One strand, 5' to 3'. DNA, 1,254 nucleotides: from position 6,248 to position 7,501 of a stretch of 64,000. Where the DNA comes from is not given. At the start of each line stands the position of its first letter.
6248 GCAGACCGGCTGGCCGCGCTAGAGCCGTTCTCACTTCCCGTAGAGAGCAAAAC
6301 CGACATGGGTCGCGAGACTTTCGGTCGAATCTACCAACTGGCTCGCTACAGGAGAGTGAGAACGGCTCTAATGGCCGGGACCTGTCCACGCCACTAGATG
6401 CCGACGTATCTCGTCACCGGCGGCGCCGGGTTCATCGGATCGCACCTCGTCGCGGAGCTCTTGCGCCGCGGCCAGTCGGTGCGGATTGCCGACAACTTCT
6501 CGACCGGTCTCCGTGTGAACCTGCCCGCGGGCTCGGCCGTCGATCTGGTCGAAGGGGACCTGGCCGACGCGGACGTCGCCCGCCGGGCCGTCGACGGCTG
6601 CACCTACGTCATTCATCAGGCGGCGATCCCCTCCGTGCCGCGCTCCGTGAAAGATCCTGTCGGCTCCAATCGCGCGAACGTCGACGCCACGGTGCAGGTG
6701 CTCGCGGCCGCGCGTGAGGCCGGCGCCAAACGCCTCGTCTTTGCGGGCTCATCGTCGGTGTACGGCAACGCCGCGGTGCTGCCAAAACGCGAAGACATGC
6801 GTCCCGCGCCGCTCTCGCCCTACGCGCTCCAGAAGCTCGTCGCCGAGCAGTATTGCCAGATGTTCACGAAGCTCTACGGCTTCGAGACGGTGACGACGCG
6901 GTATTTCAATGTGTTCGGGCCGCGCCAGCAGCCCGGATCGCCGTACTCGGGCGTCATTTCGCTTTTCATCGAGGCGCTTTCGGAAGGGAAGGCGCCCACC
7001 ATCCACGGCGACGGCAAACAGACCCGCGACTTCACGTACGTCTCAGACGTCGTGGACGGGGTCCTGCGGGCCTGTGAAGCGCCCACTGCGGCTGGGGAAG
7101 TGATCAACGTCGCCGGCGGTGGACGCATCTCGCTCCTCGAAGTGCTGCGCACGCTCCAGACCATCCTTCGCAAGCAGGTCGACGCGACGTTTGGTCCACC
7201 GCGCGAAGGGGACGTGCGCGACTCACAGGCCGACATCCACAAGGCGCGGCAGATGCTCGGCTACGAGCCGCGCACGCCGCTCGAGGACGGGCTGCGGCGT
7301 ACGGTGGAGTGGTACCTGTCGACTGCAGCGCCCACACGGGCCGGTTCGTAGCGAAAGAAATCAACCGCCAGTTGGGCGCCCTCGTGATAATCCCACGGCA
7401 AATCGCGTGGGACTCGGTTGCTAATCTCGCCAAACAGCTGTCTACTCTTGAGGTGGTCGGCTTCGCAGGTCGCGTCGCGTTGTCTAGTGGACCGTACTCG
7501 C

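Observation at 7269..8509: Lower-GC 1.07-kb insert with a TAG-broken FkbM methyltransferase, bracketed by 84-bp direct repeats duplicating the epimerase 3' end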

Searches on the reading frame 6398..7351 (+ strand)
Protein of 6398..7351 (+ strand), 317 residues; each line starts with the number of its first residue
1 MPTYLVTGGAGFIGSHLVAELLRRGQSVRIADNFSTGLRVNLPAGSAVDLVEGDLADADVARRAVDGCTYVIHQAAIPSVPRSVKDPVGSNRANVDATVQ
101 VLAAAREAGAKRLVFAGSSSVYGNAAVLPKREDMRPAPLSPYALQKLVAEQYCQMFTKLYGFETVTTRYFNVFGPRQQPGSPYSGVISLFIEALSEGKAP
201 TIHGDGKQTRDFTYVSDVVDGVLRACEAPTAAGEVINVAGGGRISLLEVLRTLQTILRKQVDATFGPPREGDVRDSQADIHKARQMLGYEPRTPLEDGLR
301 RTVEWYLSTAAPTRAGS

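Call 7: search_protein_families(library=pfam, proteins=[window:6398-7348:+], max_evalue=0.01)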
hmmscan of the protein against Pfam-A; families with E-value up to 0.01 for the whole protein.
window:6398-7348:+ (317 aa): 8 families
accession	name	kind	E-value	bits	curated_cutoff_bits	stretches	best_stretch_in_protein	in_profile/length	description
PF01370.27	Epimerase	-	6.4e-65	219.4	20.9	1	5-239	2-240/240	NAD dependent epimerase/dehydratase family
PF16363.11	GDP_Man_Dehyd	-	1.1e-53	183.3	27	1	5-302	1-332/332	GDP-mannose 4,6 dehydratase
PF01073.25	3Beta_HSD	-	1.4e-22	80.5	22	1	5-223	1-226/280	3-beta hydroxysteroid dehydrogenase/isomerase family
PF13460.12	NAD_binding_10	-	4.8e-14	53.1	27.2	1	8-153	1-131/184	NAD(P)H-binding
PF02719.21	Polysacc_synt_2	-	1.6e-13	51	20.2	1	5-260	2-250/293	Polysaccharide biosynthesis protein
PF07993.18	NAD_binding_4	-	1.7e-12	47.5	20.1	2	59-218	80-254/258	Male sterility protein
PF04321.23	RmlD_sub_bind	-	8.9e-10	38.5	27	1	5-230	4-201/287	RmlD substrate binding domain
PF05368.20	NmrA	-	8e-08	32.7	27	1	5-118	6-107/298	NmrA-like family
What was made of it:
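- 6398..7351 (+): NAD-dependent sugar-nucleotide 4-epimerase gene (317 aa), the conserved core gene that forms the left border of the hot spot. Pfam PF01370 at 219 bits (call 7).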

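Call 10: find_encoding_contigs(protein=window:6398-7351:+, flank=8000, max_places=10)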
Protein window:6398-7351:+ (317 aa): no gene with exactly this product is on record in the collection.
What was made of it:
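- Tried and rejected: It is not on record (call 10).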

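Call 14: find_homologous_proteins(query=window:6398-7348:+)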
Query window:6398-7348:+ (317 aa): 8000 proteins with E <= 0.001 among 8000 candidates; the best 120 are listed.
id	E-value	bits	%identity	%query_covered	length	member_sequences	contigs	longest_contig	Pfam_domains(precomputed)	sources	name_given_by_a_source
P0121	1.0e-194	664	95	100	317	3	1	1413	PF04321.24,PF16363.12,PF02719.22,PF05368.20,PF01073.26,PF07993.19,PF13460.13,PF01370.28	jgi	jgi:UDP-N-acetylglucosamine/UDP-N-acetyl-alpha-D-glucosaminouronate 4-epimerase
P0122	2.7e-192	656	94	100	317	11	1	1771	PF04321.24,PF16363.12,PF02719.22,PF05368.20,PF01073.26,PF07993.19,PF13460.13,PF01370.28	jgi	jgi:nucleoside-diphosphate-sugar epimerase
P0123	5.9e-188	642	91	100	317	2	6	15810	PF04321.24,PF16363.12,PF02719.22,PF05368.20,PF01073.26,PF07993.19,PF13460.13,PF01370.28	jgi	jgi:nucleoside-diphosphate-sugar epimerase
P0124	1.1e-183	628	89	100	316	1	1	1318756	PF04321.24,PF16363.12,PF02719.22,PF05368.20,PF01073.26,PF07993.19,PF13460.13,PF01370.28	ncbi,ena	-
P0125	4.2e-183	626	89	99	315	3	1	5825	PF04321.24,PF16363.12,PF02719.22,PF05368.20,PF01073.26,PF07993.19,PF13460.13,PF01370.28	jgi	jgi:nucleoside-diphosphate-sugar epimerase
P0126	3.5e-182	623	90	97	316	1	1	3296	PF04321.24,PF16363.12,PF02719.22,PF05368.20,PF01073.26,PF07993.19,PF13460.13,PF01370.28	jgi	jgi:nucleoside-diphosphate-sugar epimerase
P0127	4.3e-182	622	89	99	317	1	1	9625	PF04321.24,PF16363.12,PF02719.22,PF05368.20,PF01073.26,PF07993.19,PF13460.13,PF01370.28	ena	-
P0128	1.2e-181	621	88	99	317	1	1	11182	PF04321.24,PF16363.12,PF02719.22,PF05368.20,PF01073.26,PF07993.19,PF13460.13,PF01370.28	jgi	jgi:UDP-N-acetylglucosamine/UDP-N-acetyl-alpha-D-glucosaminouronate 4-epimerase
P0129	2.5e-181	620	88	99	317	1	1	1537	PF04321.24,PF16363.12,PF02719.22,PF05368.20,PF01073.26,PF07993.19,PF13460.13,PF01370.28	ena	-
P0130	8.7e-181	618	88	100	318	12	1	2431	PF04321.24,PF16363.12,PF02719.22,PF05368.20,PF01073.26,PF07993.19,PF13460.13,PF01370.28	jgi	jgi:nucleoside-diphosphate-sugar epimerase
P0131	1.5e-180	617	88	99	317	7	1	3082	PF04321.24,PF16363.12,PF02719.22,PF05368.20,PF01073.26,PF07993.19,PF13460.13,PF01370.28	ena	-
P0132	1.8e-180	617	88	98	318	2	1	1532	PF04321.24,PF16363.12,PF02719.22,PF05368.20,PF01073.26,PF07993.19,PF13460.13,PF01370.28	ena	-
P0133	4.3e-180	616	89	97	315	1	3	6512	PF04321.24,PF16363.12,PF02719.22,PF05368.20,PF01073.26,PF07993.19,PF13460.13,PF01370.28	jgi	jgi:nucleoside-diphosphate-sugar epimerase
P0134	1.4e-179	614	87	99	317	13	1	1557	PF04321.24,PF16363.12,PF02719.22,PF05368.20,PF01073.26,PF07993.19,PF13460.13,PF01370.28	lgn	-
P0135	8.0e-178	608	86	100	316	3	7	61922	PF04321.24,PF16363.12,PF02719.22,PF05368.20,PF01073.26,PF07993.19,PF13460.13,PF01370.28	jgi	jgi:UDP-glucose 4-epimerase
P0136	8.9e-176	602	87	97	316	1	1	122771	PF04321.24,PF16363.12,PF02719.22,PF05368.20,PF01073.26,PF07993.19,PF13460.13,PF01370.28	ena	-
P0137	1.3e-170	585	83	99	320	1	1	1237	PF04321.24,PF16363.12,PF02719.22,PF05368.20,PF01073.26,PF07993.19,PF13460.13,PF01370.28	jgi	jgi:nucleoside-diphosphate-sugar epimerase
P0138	1.6e-163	561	79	100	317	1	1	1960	PF04321.24,PF16363.12,PF02719.22,PF05368.20,PF01073.26,PF07993.19,PF13460.13,PF01370.28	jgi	jgi:nucleoside-diphosphate-sugar epimerase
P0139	8.9e-163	559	80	98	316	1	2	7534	PF04321.24,PF16363.12,PF02719.22,PF05368.20,PF01073.26,PF07993.19,PF13460.13,PF01370.28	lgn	-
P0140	9.0e-161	552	81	97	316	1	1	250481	PF04321.24,PF16363.12,PF02719.22,PF05368.20,PF01073.26,PF07993.19,PF13460.13,PF01370.28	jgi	jgi:UDP-N-acetylglucosamine/UDP-N-acetyl-alpha-D-glucosaminouronate 4-epimerase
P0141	1.0e-159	549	79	97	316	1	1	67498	PF04321.24,PF16363.12,PF02719.22,PF05368.20,PF01073.26,PF07993.19,PF13460.13,PF01370.28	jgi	jgi:UDP-N-acetylglucosamine/UDP-N-acetyl-alpha-D-glucosaminouronate 4-epimerase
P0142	1.0e-157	542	78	99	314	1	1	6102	PF04321.24,PF16363.12,PF02719.22,PF05368.20,PF01073.26,PF07993.19,PF13460.13,PF01370.28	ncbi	ncbi:MAG: SDR family oxidoreductase [Acidobacteriota bacterium]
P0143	1.3e-157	542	79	98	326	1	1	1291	PF04321.24,PF16363.12,PF02719.22,PF05368.20,PF01073.26,PF07993.19,PF13460.13,PF01370.28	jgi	jgi:UDP-N-acetylglucosamine/UDP-N-acetyl-alpha-D-glucosaminouronate 4-epimerase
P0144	1.5e-157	542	76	100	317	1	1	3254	PF04321.24,PF16363.12,PF02719.22,PF05368.20,PF01073.26,PF07993.19,PF13460.13,PF01370.28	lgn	-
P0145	2.4e-157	541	77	99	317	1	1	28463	PF04321.24,PF16363.12,PF02719.22,PF05368.20,PF01073.26,PF07993.19,PF13460.13,PF01370.28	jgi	jgi:nucleoside-diphosphate-sugar epimerase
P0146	4.5e-157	540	78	97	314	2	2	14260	PF04321.24,PF16363.12,PF02719.22,PF05368.20,PF01073.26,PF07993.19,PF13460.13,PF01370.28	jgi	jgi:nucleoside-diphosphate-sugar epimerase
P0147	5.2e-157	540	76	99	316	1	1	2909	PF04321.24,PF16363.12,PF02719.22,PF05368.20,PF01073.26,PF07993.19,PF13460.13,PF01370.28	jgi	jgi:nucleoside-diphosphate-sugar epimerase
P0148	7.6e-157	539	78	97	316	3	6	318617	PF04321.24,PF16363.12,PF02719.22,PF05368.20,PF01073.26,PF07993.19,PF13460.13,PF01370.28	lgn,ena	-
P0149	1.3e-156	539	77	97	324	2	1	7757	PF04321.24,PF16363.12,PF02719.22,PF05368.20,PF01073.26,PF07993.19,PF13460.13,PF01370.28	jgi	jgi:nucleoside-diphosphate-sugar epimerase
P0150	2.9e-156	538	76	99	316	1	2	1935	PF04321.24,PF16363.12,PF02719.22,PF05368.20,PF01073.26,PF07993.19,PF13460.13,PF01370.28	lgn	-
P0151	4.7e-156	537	78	97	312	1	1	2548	PF04321.24,PF16363.12,PF02719.22,PF05368.20,PF01073.26,PF07993.19,PF13460.13,PF01370.28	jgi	jgi:nucleoside-diphosphate-sugar epimerase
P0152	1.2e-155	536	76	99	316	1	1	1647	PF04321.24,PF16363.12,PF02719.22,PF05368.20,PF01073.26,PF07993.19,PF13460.13,PF01370.28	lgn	-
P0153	1.3e-155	535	76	99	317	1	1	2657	PF04321.24,PF16363.12,PF02719.22,PF05368.20,PF01073.26,PF07993.19,PF13460.13,PF01370.28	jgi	-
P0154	1.6e-155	535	77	99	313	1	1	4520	PF04321.24,PF16363.12,PF02719.22,PF05368.20,PF01073.26,PF07993.19,PF13460.13,PF01370.28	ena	-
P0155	1.8e-155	535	76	98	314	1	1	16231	PF04321.24,PF16363.12,PF02719.22,PF05368.20,PF01073.26,PF07993.19,PF13460.13,PF01370.28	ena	-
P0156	2.5e-155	535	75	99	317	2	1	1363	PF04321.24,PF16363.12,PF02719.22,PF05368.20,PF01073.26,PF07993.19,PF13460.13,PF01370.28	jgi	-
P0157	3.5e-155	534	77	97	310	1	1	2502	PF04321.24,PF16363.12,PF02719.22,PF05368.20,PF01073.26,PF07993.19,PF13460.13,PF01370.28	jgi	jgi:nucleoside-diphosphate-sugar epimerase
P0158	4.0e-155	534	76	98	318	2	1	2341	PF04321.24,PF16363.12,PF02719.22,PF05368.20,PF01073.26,PF07993.19,PF13460.13,PF01370.28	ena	-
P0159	4.8e-155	534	76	97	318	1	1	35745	PF04321.24,PF16363.12,PF02719.22,PF05368.20,PF01073.26,PF07993.19,PF13460.13,PF01370.28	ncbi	ncbi:MAG: SDR family oxidoreductase [Vicinamibacterales bacterium]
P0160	5.5e-155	533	75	99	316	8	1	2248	PF04321.24,PF16363.12,PF02719.22,PF05368.20,PF01073.26,PF07993.19,PF13460.13,PF01370.28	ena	-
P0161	7.1e-155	533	76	97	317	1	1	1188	PF04321.24,PF16363.12,PF02719.22,PF01073.26,PF07993.19,PF13460.13,PF01370.28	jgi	jgi:nucleoside-diphosphate-sugar epimerase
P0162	8.7e-155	533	75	99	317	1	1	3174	PF04321.24,PF16363.12,PF02719.22,PF05368.20,PF01073.26,PF07993.19,PF13460.13,PF01370.28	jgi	jgi:nucleoside-diphosphate-sugar epimerase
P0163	1.0e-154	533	75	100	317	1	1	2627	PF04321.24,PF16363.12,PF02719.22,PF05368.20,PF01073.26,PF07993.19,PF13460.13,PF01370.28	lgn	-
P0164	1.1e-154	532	75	98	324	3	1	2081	PF04321.24,PF16363.12,PF02719.22,PF05368.20,PF01073.26,PF07993.19,PF13460.13,PF01370.28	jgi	jgi:UDP-N-acetylglucosamine/UDP-N-acetyl-alpha-D-glucosaminouronate 4-epimerase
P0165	1.6e-154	532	74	99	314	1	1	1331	PF04321.24,PF16363.12,PF02719.22,PF05368.20,PF01073.26,PF07993.19,PF13460.13,PF01370.28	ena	-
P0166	1.6e-154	532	77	97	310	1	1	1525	PF04321.24,PF16363.12,PF02719.22,PF05368.20,PF01073.26,PF07993.19,PF13460.13,PF01370.28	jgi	jgi:nucleoside-diphosphate-sugar epimerase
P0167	1.7e-154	532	76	99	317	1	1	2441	PF04321.24,PF16363.12,PF02719.22,PF05368.20,PF01073.26,PF07993.19,PF13460.13,PF01370.28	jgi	jgi:nucleoside-diphosphate-sugar epimerase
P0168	1.9e-154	532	77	96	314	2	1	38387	PF04321.24,PF16363.12,PF02719.22,PF05368.20,PF01073.26,PF07993.19,PF13460.13,PF01370.28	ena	-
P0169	2.0e-154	532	76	98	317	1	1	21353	PF04321.24,PF16363.12,PF02719.22,PF05368.20,PF01073.26,PF07993.19,PF13460.13,PF01370.28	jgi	jgi:nucleoside-diphosphate-sugar epimerase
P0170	3.1e-154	531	79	96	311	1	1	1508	PF04321.24,PF16363.12,PF02719.22,PF05368.20,PF01073.26,PF07993.19,PF13460.13,PF01370.28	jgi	jgi:nucleoside-diphosphate-sugar epimerase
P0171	3.2e-154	531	74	99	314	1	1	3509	PF04321.24,PF16363.12,PF02719.22,PF05368.20,PF01073.26,PF07993.19,PF13460.13,PF01370.28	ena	-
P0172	3.8e-154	531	75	100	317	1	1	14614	PF04321.24,PF16363.12,PF02719.22,PF05368.20,PF01073.26,PF07993.19,PF13460.13,PF01370.28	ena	-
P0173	3.8e-154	531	74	100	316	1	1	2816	PF04321.24,PF16363.12,PF02719.22,PF05368.20,PF01073.26,PF07993.19,PF13460.13,PF01370.28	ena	-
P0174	3.9e-154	531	76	98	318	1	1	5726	PF04321.24,PF16363.12,PF02719.22,PF05368.20,PF01073.26,PF07993.19,PF13460.13,PF01370.28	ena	-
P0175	4.0e-154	531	77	98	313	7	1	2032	PF04321.24,PF16363.12,PF02719.22,PF05368.20,PF01073.26,PF07993.19,PF13460.13,PF01370.28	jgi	jgi:nucleoside-diphosphate-sugar epimerase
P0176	6.4e-154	530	77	98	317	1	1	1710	PF04321.24,PF16363.12,PF02719.22,PF05368.20,PF01073.26,PF07993.19,PF13460.13,PF01370.28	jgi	jgi:nucleoside-diphosphate-sugar epimerase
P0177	6.5e-154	530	76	100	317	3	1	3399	PF04321.24,PF16363.12,PF02719.22,PF05368.20,PF01073.26,PF07993.19,PF13460.13,PF01370.28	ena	-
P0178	6.9e-154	530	76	99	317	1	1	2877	PF04321.24,PF16363.12,PF02719.22,PF05368.20,PF01073.26,PF07993.19,PF13460.13,PF01370.28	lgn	-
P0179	7.0e-154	530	75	99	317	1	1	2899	PF04321.24,PF16363.12,PF02719.22,PF05368.20,PF01073.26,PF07993.19,PF13460.13,PF01370.28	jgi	jgi:nucleoside-diphosphate-sugar epimerase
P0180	7.1e-154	530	76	97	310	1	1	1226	PF04321.24,PF16363.12,PF02719.22,PF05368.20,PF01073.26,PF07993.19,PF13460.13,PF01370.28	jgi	jgi:nucleoside-diphosphate-sugar epimerase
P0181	7.2e-154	530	75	100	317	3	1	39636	PF04321.24,PF16363.12,PF02719.22,PF01073.26,PF07993.19,PF13460.13,PF01370.28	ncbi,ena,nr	ncbi:MAG TPA: SDR family oxidoreductase [Vicinamibacterales bacterium]|nr:SDR family oxidoreductase 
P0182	1.5e-153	529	75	98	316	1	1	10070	PF04321.24,PF16363.12,PF02719.22,PF05368.20,PF01073.26,PF07993.19,PF13460.13,PF01370.28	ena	-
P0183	1.5e-153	529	77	98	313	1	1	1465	PF04321.24,PF16363.12,PF02719.22,PF05368.20,PF01073.26,PF07993.19,PF13460.13,PF01370.28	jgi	-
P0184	4.8e-153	527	76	98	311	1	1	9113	PF04321.24,PF16363.12,PF02719.22,PF05368.20,PF01073.26,PF07993.19,PF13460.13,PF01370.28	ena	-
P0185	6.4e-153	527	76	98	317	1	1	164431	PF04321.24,PF16363.12,PF02719.22,PF05368.20,PF01073.26,PF07993.19,PF13460.13,PF01370.28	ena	-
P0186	6.4e-153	527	76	97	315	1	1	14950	PF04321.24,PF16363.12,PF02719.22,PF05368.20,PF01073.26,PF07993.19,PF13460.13,PF01370.28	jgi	jgi:UDP-N-acetylglucosamine/UDP-N-acetyl-alpha-D-glucosaminouronate 4-epimerase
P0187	7.1e-153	526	76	97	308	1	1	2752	PF04321.24,PF16363.12,PF02719.22,PF05368.20,PF01073.26,PF07993.19,PF13460.13,PF01370.28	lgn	-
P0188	8.2e-153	526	75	97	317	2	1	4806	PF04321.24,PF16363.12,PF02719.22,PF05368.20,PF01073.26,PF07993.19,PF13460.13,PF01370.28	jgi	-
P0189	8.8e-153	526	74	100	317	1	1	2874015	PF04321.24,PF16363.12,PF02719.22,PF05368.20,PF01073.26,PF07993.19,PF13460.13,PF01370.28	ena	-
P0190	9.1e-153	526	76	98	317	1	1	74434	PF04321.24,PF16363.12,PF02719.22,PF01073.26,PF07993.19,PF13460.13,PF01370.28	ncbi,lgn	ncbi:MAG: SDR family oxidoreductase [Vicinamibacterales bacterium]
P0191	1.1e-152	526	73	98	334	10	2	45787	PF04321.24,PF16363.12,PF02719.22,PF05368.20,PF01073.26,PF07993.19,PF13460.13,PF01370.28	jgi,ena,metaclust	metaclust:\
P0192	1.1e-152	526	76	97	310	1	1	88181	PF04321.24,PF16363.12,PF02719.22,PF01073.26,PF07993.19,PF13460.13,PF01370.28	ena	-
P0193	1.2e-152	526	74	99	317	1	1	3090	PF04321.24,PF16363.12,PF02719.22,PF05368.20,PF01073.26,PF07993.19,PF13460.13,PF01370.28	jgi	jgi:nucleoside-diphosphate-sugar epimerase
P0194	1.5e-152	525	75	97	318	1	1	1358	PF04321.24,PF16363.12,PF02719.22,PF05368.20,PF01073.26,PF07993.19,PF13460.13,PF01370.28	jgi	-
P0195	1.7e-152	525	75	98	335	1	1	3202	PF04321.24,PF16363.12,PF02719.22,PF05368.20,PF01073.26,PF07993.19,PF13460.13,PF01370.28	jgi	jgi:nucleoside-diphosphate-sugar epimerase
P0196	2.7e-152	525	75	97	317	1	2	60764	PF04321.24,PF16363.12,PF02719.22,PF05368.20,PF01073.26,PF07993.19,PF13460.13,PF01370.28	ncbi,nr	ncbi:MAG TPA: SDR family oxidoreductase [Vicinamibacterales bacterium]|nr:SDR family oxidoreductase 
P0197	3.2e-152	524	75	99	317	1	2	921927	PF04321.24,PF16363.12,PF02719.22,PF05368.20,PF01073.26,PF07993.19,PF13460.13,PF01370.28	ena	-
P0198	3.3e-152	524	78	96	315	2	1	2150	PF04321.24,PF16363.12,PF02719.22,PF05368.20,PF01073.26,PF07993.19,PF13460.13,PF01370.28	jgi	jgi:nucleoside-diphosphate-sugar epimerase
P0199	3.7e-152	524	76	98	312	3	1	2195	PF04321.24,PF16363.12,PF02719.22,PF05368.20,PF01073.26,PF07993.19,PF13460.13,PF01370.28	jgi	-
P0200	3.9e-152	524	75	98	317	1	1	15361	PF04321.24,PF16363.12,PF02719.22,PF05368.20,PF01073.26,PF07993.19,PF13460.13,PF01370.28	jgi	jgi:nucleoside-diphosphate-sugar epimerase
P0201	4.1e-152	524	75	100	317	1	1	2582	PF04321.24,PF16363.12,PF02719.22,PF01073.26,PF07993.19,PF13460.13,PF01370.28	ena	-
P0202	4.3e-152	524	75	99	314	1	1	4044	PF04321.24,PF16363.12,PF02719.22,PF05368.20,PF01073.26,PF07993.19,PF13460.13,PF01370.28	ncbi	-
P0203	6.5e-152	523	75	98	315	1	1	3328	PF04321.24,PF16363.12,PF02719.22,PF05368.20,PF01073.26,PF07993.19,PF13460.13,PF01370.28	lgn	-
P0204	7.5e-152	523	75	98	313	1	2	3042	PF04321.24,PF16363.12,PF02719.22,PF05368.20,PF01073.26,PF07993.19,PF13460.13,PF01370.28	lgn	-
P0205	7.7e-152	523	75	97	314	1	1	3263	PF04321.24,PF16363.12,PF02719.22,PF05368.20,PF01073.26,PF07993.19,PF13460.13,PF01370.28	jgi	jgi:nucleoside-diphosphate-sugar epimerase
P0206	7.8e-152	523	73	100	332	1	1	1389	PF04321.24,PF16363.12,PF02719.22,PF05368.20,PF01073.26,PF07993.19,PF13460.13,PF01370.28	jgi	jgi:nucleoside-diphosphate-sugar epimerase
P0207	8.2e-152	523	75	99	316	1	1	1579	PF04321.24,PF16363.12,PF02719.22,PF05368.20,PF01073.26,PF07993.19,PF13460.13,PF01370.28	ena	-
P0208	1.1e-151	523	76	99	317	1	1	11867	PF04321.24,PF16363.12,PF02719.22,PF05368.20,PF01073.26,PF07993.19,PF13460.13,PF01370.28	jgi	jgi:nucleoside-diphosphate-sugar epimerase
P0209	1.2e-151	522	75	98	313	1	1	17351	PF04321.24,PF16363.12,PF02719.22,PF05368.20,PF01073.26,PF07993.19,PF13460.13,PF01370.28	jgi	jgi:nucleoside-diphosphate-sugar epimerase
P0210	1.4e-151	522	76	96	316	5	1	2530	PF04321.24,PF16363.12,PF02719.22,PF05368.20,PF01073.26,PF07993.19,PF13460.13,PF01370.28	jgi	-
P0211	1.9e-151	522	77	98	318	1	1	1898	PF04321.24,PF16363.12,PF02719.22,PF05368.20,PF01073.26,PF07993.19,PF13460.13,PF01370.28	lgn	-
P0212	2.1e-151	522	74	99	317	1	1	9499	PF04321.24,PF16363.12,PF02719.22,PF05368.20,PF01073.26,PF07993.19,PF13460.13,PF01370.28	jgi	jgi:UDP-N-acetylglucosamine/UDP-N-acetyl-alpha-D-glucosaminouronate 4-epimerase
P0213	2.8e-151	521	75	99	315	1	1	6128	PF04321.24,PF16363.12,PF02719.22,PF05368.20,PF01073.26,PF07993.19,PF13460.13,PF01370.28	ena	-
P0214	3.1e-151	521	77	96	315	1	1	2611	PF04321.24,PF16363.12,PF02719.22,PF05368.20,PF01073.26,PF07993.19,PF13460.13,PF01370.28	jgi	jgi:nucleoside-diphosphate-sugar epimerase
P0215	3.5e-151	521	73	97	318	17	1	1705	PF04321.24,PF16363.12,PF02719.22,PF05368.20,PF01073.26,PF07993.19,PF13460.13,PF01370.28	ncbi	-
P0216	4.1e-151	521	76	98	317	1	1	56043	PF04321.24,PF16363.12,PF02719.22,PF05368.20,PF01073.26,PF07993.19,PF13460.13,PF01370.28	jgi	jgi:UDP-N-acetylglucosamine/UDP-N-acetyl-alpha-D-glucosaminouronate 4-epimerase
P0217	4.8e-151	520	77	96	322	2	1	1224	PF04321.24,PF16363.12,PF02719.22,PF05368.20,PF01073.26,PF07993.19,PF13460.13,PF01370.28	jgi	jgi:nucleoside-diphosphate-sugar epimerase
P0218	5.8e-151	520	75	99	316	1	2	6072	PF04321.24,PF16363.12,PF02719.22,PF05368.20,PF01073.26,PF07993.19,PF13460.13,PF01370.28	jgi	jgi:nucleoside-diphosphate-sugar epimerase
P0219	6.5e-151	520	76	99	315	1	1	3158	PF04321.24,PF16363.12,PF02719.22,PF05368.20,PF01073.26,PF07993.19,PF13460.13,PF01370.28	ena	-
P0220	6.6e-151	520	74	99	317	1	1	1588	PF04321.24,PF16363.12,PF02719.22,PF05368.20,PF01073.26,PF07993.19,PF13460.13,PF01370.28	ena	-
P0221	7.4e-151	520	75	98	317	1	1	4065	PF04321.24,PF16363.12,PF02719.22,PF05368.20,PF01073.26,PF07993.19,PF13460.13,PF01370.28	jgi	jgi:nucleoside-diphosphate-sugar epimerase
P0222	8.3e-151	520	75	98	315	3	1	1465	PF04321.24,PF16363.12,PF02719.22,PF05368.20,PF01073.26,PF07993.19,PF13460.13,PF01370.28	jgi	jgi:nucleoside-diphosphate-sugar epimerase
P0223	8.4e-151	520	73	99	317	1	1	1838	PF04321.24,PF16363.12,PF02719.22,PF05368.20,PF01073.26,PF07993.19,PF13460.13,PF01370.28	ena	-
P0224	8.6e-151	520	75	96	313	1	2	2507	PF04321.24,PF16363.12,PF02719.22,PF05368.20,PF01073.26,PF07993.19,PF13460.13,PF01370.28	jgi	jgi:nucleoside-diphosphate-sugar epimerase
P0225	9.9e-151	519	73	100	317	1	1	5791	PF04321.24,PF16363.12,PF02719.22,PF05368.20,PF01073.26,PF07993.19,PF13460.13,PF01370.28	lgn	-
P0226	1.2e-150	519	75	98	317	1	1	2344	PF04321.24,PF16363.12,PF02719.22,PF05368.20,PF01073.26,PF07993.19,PF13460.13,PF01370.28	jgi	jgi:nucleoside-diphosphate-sugar epimerase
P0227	1.4e-150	519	76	97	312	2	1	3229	PF04321.24,PF16363.12,PF02719.22,PF05368.20,PF01073.26,PF07993.19,PF13460.13,PF01370.28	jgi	-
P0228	1.6e-150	519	76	96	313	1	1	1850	PF04321.24,PF16363.12,PF02719.22,PF05368.20,PF01073.26,PF07993.19,PF13460.13,PF01370.28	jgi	jgi:nucleoside-diphosphate-sugar epimerase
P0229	1.6e-150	519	75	97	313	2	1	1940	PF04321.24,PF16363.12,PF02719.22,PF05368.20,PF01073.26,PF07993.19,PF13460.13,PF01370.28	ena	-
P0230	1.7e-150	519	75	97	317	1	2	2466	PF04321.24,PF16363.12,PF02719.22,PF05368.20,PF01073.26,PF07993.19,PF13460.13,PF01370.28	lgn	-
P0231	1.8e-150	519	73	99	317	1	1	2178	PF04321.24,PF16363.12,PF02719.22,PF05368.20,PF01073.26,PF07993.19,PF13460.13,PF01370.28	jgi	-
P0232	1.9e-150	519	75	99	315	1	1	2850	PF04321.24,PF16363.12,PF02719.22,PF05368.20,PF01073.26,PF07993.19,PF13460.13,PF01370.28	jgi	-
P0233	2.2e-150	518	77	97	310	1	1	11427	PF16363.12,PF02719.22,PF05368.20,PF01073.26,PF07993.19,PF13460.13,PF01370.28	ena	-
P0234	2.5e-150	518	76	97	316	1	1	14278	PF04321.24,PF16363.12,PF02719.22,PF05368.20,PF01073.26,PF07993.19,PF13460.13,PF01370.28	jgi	jgi:nucleoside-diphosphate-sugar epimerase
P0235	2.6e-150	518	72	99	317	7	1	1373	PF04321.24,PF16363.12,PF02719.22,PF05368.20,PF01073.26,PF07993.19,PF13460.13,PF01370.28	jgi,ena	-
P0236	3.1e-150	518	74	99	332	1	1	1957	PF04321.24,PF16363.12,PF02719.22,PF05368.20,PF01073.26,PF07993.19,PF13460.13,PF01370.28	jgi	jgi:nucleoside-diphosphate-sugar epimerase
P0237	3.1e-150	518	74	99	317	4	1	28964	PF04321.24,PF16363.12,PF02719.22,PF05368.20,PF01073.26,PF07993.19,PF13460.13,PF01370.28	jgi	jgi:nucleoside-diphosphate-sugar epimerase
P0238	3.3e-150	518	75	97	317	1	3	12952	PF04321.24,PF16363.12,PF02719.22,PF05368.20,PF01073.26,PF07993.19,PF13460.13,PF01370.28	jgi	jgi:UDP-glucose 4-epimerase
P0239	3.4e-150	518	75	97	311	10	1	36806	PF16363.12,PF02719.22,PF05368.20,PF01073.26,PF07993.19,PF13460.13,PF01370.28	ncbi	ncbi:MAG: SDR family oxidoreductase [Acidobacteriota bacterium]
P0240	3.4e-150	518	74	98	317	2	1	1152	PF04321.24,PF16363.12,PF02719.22,PF05368.20,PF01073.26,PF07993.19,PF13460.13,PF01370.28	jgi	jgi:nucleoside-diphosphate-sugar epimerase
